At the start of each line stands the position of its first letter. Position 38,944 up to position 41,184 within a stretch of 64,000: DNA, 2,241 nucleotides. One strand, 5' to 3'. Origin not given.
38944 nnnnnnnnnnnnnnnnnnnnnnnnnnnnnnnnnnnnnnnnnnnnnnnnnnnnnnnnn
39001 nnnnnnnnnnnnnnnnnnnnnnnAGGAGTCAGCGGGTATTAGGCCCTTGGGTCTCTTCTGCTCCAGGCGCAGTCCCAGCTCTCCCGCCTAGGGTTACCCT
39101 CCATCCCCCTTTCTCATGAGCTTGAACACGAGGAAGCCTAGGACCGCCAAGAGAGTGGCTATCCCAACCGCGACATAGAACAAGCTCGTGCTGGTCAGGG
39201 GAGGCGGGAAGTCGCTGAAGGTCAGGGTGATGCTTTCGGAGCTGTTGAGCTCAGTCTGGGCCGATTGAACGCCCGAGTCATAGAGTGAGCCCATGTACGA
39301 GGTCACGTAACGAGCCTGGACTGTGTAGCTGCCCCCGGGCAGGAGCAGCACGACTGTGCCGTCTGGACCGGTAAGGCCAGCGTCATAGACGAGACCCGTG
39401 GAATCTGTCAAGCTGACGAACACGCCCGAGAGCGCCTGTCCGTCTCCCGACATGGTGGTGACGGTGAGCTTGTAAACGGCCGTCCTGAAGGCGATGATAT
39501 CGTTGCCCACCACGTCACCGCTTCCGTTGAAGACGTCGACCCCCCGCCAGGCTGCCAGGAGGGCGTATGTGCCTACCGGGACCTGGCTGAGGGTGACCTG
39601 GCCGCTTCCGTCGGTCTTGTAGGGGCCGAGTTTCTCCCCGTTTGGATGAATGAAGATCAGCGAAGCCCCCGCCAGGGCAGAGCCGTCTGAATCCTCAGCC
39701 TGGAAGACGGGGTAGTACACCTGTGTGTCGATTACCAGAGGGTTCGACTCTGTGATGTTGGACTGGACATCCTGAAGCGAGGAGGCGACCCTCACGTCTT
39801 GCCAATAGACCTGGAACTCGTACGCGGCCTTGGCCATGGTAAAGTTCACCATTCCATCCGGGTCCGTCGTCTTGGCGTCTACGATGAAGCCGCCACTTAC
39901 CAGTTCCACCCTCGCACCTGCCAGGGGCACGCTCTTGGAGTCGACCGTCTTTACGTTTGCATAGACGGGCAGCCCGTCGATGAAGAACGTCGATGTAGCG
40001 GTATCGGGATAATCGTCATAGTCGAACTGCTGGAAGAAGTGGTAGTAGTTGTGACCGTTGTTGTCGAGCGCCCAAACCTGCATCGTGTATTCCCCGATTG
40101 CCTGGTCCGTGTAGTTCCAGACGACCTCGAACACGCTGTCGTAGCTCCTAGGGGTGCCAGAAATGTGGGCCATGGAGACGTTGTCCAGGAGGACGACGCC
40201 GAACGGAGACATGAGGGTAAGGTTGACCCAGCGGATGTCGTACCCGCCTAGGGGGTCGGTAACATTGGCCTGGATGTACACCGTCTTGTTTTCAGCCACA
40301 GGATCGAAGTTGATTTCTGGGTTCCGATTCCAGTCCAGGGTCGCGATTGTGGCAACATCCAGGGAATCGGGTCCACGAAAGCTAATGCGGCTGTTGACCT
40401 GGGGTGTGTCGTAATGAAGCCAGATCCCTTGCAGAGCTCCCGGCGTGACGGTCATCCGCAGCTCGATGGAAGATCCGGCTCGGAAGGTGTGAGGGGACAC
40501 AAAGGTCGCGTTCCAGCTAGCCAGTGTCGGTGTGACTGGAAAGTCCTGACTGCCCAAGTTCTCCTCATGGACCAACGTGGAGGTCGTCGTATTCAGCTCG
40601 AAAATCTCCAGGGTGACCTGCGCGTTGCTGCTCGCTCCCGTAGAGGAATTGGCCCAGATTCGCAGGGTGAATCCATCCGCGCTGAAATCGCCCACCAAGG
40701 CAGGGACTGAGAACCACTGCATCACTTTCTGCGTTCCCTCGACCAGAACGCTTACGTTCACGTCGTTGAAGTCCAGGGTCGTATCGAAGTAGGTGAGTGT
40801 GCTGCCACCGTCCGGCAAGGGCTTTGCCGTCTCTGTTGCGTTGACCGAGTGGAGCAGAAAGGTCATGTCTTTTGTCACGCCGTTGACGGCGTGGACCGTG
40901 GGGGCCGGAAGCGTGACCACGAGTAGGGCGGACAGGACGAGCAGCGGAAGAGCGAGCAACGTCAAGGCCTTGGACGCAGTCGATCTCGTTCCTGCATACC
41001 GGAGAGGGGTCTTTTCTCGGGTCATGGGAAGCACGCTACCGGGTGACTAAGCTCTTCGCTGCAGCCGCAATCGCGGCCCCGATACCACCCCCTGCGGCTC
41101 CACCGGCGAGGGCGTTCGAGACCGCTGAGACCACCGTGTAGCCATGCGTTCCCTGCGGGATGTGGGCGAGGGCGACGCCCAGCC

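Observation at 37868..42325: Three promoters of a surface-protein island share a TATA-plus-tandem-TTCGA architecture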

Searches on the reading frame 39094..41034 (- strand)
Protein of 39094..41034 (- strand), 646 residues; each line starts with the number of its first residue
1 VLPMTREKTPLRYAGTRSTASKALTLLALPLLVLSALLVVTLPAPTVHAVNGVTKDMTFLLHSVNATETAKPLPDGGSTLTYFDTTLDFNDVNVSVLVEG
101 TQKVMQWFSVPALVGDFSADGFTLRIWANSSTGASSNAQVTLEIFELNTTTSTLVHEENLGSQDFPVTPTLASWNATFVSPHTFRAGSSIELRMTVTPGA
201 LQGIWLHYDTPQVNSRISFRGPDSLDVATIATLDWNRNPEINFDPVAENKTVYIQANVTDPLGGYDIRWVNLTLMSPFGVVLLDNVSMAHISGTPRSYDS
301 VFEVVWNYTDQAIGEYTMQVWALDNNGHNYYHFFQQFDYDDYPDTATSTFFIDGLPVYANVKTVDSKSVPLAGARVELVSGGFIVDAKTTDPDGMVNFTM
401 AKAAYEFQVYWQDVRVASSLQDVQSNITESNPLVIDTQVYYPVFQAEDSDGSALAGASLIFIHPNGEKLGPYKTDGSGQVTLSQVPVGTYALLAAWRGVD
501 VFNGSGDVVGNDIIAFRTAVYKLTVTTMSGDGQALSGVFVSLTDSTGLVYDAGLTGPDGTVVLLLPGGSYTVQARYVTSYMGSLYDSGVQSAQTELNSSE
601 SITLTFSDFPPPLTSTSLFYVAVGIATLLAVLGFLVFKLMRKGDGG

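Call 8: search_protein_families(library=pfam, proteins=[window:39094-41034:-], max_evalue=0.01)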
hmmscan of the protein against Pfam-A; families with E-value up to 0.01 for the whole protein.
window:39094-41034:- (646 aa): 6 families
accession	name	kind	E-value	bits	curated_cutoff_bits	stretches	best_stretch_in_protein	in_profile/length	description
PF13620.12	CarboxypepD_reg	-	1.4e-10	41.8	32.3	2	448-495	8-55/82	Carboxypeptidase regulatory-like domain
PF17802.7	SpaA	-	1.6e-09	38.3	23.1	1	448-492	9-56/91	Prealbumin-like fold domain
PF11974.14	bMG3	-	2.8e-07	30.9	34.9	0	449-485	23-59/103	Bacterial alpha-2-macroglobulin MG3 domain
PF17789.7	MG4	-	1.5e-06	28.8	24.7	1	345-401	4-61/95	Macroglobulin domain MG4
PF17210.9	SdrD_B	-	0.00029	21.4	29.7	0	365-419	18-74/112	SdrD B-like domain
PF23374.1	Fn3_arc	-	0.0052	17.3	28.9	0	553-575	48-70/78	Archaeal fibronectin-III type-like domain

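Call 52: search_protein_families(library=ncbifam, proteins=[window:39094-41034:-], max_evalue=0.001)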
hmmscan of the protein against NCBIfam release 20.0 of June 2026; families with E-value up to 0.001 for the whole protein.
window:39094-41034:- (646 aa): 0 families
